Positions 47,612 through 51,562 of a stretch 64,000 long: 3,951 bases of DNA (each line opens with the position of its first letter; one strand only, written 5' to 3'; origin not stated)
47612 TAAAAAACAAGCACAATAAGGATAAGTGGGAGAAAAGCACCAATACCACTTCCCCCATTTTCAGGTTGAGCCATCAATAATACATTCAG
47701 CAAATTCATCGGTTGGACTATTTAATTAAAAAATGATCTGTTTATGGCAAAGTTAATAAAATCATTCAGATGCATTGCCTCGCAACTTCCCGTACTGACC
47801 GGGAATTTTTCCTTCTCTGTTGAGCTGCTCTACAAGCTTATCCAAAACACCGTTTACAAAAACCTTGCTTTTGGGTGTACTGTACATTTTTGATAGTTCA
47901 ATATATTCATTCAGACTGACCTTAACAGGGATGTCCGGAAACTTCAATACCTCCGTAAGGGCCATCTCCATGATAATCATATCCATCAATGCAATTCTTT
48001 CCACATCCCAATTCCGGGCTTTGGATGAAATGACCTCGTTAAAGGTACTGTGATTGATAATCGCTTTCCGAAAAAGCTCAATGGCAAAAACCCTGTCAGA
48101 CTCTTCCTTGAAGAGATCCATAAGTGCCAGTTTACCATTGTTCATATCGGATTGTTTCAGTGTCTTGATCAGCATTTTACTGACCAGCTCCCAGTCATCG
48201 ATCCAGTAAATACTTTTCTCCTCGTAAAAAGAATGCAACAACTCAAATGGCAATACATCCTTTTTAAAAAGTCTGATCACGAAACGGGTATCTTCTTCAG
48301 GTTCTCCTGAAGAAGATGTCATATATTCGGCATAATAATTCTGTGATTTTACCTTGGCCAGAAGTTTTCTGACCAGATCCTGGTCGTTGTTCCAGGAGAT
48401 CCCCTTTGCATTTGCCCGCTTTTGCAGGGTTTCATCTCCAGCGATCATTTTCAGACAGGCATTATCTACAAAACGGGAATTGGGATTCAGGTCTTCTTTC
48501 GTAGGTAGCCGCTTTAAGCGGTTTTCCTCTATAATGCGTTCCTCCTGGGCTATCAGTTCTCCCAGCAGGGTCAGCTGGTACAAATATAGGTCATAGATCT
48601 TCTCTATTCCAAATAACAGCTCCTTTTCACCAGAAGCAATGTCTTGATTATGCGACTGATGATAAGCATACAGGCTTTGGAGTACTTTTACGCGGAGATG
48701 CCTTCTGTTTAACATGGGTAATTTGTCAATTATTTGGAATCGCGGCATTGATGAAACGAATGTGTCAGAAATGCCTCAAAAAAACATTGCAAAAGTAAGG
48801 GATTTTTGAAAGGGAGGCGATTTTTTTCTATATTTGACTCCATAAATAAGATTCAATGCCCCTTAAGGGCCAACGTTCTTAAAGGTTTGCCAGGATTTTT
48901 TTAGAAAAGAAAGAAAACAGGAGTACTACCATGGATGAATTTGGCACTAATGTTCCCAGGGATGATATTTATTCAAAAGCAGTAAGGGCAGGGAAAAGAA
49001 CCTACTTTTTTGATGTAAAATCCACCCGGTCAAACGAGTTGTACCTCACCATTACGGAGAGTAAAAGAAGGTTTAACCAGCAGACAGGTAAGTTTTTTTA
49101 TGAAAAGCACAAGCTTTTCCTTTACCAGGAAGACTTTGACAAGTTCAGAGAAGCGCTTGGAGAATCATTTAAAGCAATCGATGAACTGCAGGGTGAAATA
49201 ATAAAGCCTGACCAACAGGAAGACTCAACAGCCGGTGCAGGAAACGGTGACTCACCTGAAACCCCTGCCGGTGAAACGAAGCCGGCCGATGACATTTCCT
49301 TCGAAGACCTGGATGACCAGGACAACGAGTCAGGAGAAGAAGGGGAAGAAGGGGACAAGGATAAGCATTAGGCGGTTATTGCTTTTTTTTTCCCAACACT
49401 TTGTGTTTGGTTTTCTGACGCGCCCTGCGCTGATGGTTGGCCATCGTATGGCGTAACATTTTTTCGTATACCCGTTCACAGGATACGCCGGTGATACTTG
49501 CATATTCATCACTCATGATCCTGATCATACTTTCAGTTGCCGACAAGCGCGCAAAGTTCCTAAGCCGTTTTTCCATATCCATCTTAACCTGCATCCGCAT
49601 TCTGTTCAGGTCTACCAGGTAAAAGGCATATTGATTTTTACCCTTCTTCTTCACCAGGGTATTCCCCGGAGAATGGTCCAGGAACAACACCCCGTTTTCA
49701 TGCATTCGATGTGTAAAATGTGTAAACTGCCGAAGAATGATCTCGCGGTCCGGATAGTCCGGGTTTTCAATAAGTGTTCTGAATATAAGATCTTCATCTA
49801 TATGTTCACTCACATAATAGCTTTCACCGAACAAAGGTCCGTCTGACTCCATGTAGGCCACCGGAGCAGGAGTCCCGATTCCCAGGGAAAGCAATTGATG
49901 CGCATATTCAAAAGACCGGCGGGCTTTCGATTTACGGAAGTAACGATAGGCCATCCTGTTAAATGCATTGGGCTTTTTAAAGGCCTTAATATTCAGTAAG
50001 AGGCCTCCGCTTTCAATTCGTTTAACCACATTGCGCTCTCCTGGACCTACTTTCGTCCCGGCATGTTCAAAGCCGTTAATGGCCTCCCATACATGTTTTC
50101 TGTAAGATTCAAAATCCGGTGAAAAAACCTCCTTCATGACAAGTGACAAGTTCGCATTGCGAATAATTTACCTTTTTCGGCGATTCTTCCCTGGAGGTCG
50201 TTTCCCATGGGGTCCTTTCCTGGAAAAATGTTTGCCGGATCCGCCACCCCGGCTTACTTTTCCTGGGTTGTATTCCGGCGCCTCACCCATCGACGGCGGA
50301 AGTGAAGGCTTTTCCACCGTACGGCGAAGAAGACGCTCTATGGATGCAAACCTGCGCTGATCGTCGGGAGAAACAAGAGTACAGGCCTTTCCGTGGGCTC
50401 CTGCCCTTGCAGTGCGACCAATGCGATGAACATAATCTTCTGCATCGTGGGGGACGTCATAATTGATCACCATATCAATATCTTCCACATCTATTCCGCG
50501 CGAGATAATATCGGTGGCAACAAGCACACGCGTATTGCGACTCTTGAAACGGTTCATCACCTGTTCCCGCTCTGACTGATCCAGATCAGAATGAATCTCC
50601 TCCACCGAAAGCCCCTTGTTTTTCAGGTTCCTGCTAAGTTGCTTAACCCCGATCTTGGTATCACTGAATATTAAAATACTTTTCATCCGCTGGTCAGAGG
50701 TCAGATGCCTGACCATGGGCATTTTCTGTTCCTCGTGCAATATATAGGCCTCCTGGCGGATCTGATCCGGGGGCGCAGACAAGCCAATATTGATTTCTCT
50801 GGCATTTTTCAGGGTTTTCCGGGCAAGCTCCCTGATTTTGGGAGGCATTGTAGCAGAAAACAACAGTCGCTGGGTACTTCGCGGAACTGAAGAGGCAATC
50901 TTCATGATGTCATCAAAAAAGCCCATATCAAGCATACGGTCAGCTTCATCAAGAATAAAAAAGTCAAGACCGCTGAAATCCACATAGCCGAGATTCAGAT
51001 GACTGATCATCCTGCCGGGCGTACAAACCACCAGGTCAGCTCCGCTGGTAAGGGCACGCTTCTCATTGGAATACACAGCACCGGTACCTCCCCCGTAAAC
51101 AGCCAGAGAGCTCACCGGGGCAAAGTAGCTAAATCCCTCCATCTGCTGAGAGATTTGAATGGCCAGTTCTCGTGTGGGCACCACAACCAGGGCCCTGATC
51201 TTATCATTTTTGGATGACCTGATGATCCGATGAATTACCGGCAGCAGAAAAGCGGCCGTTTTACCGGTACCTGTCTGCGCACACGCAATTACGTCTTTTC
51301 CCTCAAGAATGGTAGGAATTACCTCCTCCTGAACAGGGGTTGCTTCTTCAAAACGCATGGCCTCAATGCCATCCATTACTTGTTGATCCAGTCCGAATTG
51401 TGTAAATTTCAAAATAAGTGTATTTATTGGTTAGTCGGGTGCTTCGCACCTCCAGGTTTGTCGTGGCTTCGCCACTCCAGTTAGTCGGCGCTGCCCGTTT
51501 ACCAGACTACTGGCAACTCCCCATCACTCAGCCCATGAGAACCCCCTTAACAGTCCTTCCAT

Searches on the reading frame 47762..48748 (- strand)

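Call 49: search_protein_families(library=pfam, proteins=[window:47762-48748:-], max_evalue=0.000001)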
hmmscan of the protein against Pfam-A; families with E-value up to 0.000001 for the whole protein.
window:47762-48748:- (328 aa): 1 family
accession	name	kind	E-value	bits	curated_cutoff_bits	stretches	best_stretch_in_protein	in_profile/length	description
PF01029.23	NusB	-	1.2e-20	74.6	23.1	1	208-306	27-132/133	NusB family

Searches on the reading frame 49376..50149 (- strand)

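Call 49: search_protein_families(library=pfam, proteins=[window:49376-50149:-], max_evalue=0.000001)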
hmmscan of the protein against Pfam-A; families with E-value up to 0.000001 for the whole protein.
window:49376-50149:- (257 aa): 1 family
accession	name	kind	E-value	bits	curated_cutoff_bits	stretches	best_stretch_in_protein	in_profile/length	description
PF06293.20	Kdo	-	3.1e-09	37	21.3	1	65-206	48-190/207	Lipopolysaccharide kinase (Kdo/WaaP) family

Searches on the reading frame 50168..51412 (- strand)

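Call 49: search_protein_families(library=pfam, proteins=[window:50168-51412:-], max_evalue=0.000001)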
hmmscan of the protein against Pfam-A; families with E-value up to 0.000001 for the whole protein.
window:50168-51412:- (414 aa): 3 families
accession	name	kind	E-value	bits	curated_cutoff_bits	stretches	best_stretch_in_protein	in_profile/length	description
PF00270.35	DEAD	-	3.2e-49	167.3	26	1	25-195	1-166/167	DEAD/DEAH box helicase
PF00271.37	Helicase_C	-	1.1e-31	109.8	23.5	1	230-338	2-110/110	Helicase conserved C-terminal domain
PF04851.21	ResIII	-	1.8e-10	41.4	22.5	1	25-189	5-162/164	Type III restriction enzyme, res subunit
